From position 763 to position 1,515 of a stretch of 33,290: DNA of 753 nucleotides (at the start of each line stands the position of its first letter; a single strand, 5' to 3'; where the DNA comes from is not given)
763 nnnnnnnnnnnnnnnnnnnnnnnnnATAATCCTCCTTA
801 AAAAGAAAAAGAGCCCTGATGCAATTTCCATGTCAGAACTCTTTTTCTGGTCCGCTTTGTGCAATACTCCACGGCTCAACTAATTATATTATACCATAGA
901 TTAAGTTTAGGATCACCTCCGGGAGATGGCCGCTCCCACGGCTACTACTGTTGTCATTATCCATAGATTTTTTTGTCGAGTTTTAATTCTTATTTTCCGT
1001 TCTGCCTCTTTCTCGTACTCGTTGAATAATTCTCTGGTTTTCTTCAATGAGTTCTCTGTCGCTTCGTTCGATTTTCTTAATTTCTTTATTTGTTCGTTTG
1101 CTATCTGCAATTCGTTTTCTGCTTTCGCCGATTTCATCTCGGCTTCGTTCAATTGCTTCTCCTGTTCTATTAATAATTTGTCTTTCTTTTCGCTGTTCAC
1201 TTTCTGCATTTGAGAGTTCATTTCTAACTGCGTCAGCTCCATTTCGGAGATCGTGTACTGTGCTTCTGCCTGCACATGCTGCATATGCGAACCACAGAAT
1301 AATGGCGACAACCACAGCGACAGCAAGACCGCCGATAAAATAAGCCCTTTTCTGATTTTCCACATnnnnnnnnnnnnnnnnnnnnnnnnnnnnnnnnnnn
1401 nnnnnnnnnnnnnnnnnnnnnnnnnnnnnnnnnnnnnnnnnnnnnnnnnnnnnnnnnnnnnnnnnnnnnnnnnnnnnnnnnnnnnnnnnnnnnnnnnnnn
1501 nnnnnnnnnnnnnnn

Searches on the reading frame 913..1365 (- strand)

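Call 43: search_protein_families(library=pfam, proteins=[window:913-1365:-], max_evalue=0.001)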
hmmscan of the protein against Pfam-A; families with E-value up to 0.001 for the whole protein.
window:913-1365:- (150 aa): 1 family
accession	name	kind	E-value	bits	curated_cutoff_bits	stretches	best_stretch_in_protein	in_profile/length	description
PF06785.16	UPF0242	-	0.0001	22.9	33.5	1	44-135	65-155/194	Uncharacterised protein family (UPF0242) N-terminus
